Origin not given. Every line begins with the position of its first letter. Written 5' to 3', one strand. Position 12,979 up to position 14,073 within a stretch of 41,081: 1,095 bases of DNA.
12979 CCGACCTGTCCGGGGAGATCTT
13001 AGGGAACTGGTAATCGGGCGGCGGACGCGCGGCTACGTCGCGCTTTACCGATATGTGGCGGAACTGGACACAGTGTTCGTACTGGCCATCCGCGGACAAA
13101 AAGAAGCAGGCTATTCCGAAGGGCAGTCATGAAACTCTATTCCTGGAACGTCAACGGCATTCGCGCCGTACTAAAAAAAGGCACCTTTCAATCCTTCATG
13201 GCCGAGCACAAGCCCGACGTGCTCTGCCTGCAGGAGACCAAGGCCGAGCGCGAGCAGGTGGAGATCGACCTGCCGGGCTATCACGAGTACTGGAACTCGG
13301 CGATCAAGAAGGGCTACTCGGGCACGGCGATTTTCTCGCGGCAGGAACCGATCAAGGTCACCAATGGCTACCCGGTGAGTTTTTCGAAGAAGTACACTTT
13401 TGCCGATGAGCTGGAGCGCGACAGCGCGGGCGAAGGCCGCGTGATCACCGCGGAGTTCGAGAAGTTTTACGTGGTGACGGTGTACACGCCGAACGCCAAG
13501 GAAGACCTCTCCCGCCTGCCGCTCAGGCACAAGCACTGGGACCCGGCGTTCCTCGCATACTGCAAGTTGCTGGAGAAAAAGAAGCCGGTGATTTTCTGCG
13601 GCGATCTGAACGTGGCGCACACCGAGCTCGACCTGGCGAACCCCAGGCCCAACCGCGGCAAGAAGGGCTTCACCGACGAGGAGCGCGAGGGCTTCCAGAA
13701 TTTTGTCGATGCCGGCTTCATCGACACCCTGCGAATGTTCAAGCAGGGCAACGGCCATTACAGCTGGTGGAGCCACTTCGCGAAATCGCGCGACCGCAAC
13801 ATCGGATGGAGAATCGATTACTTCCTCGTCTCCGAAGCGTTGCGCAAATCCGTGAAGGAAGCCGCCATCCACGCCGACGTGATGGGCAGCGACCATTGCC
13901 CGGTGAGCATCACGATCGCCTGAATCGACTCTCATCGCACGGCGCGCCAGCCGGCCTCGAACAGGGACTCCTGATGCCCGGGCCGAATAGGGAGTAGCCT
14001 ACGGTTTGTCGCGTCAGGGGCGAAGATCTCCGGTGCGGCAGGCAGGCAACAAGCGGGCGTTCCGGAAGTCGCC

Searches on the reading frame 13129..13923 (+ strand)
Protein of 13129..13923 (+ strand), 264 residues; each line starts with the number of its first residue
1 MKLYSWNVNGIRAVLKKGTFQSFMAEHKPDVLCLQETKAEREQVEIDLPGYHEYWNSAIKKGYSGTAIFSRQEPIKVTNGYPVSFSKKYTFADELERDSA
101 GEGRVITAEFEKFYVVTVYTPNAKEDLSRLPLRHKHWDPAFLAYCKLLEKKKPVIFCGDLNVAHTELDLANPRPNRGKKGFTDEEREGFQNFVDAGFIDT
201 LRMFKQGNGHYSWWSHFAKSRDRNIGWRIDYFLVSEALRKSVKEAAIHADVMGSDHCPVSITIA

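Call 53: search_protein_families(library=pfam, proteins=[window:13129-13923:+], max_evalue=0.00001)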
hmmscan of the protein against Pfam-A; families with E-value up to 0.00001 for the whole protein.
window:13129-13923:+ (264 aa): 1 family
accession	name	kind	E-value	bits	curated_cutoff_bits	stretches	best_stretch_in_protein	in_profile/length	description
PF03372.29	Exo_endo_phos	-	7e-32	111.3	24.5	1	5-256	2-225/225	Endonuclease/Exonuclease/phosphatase family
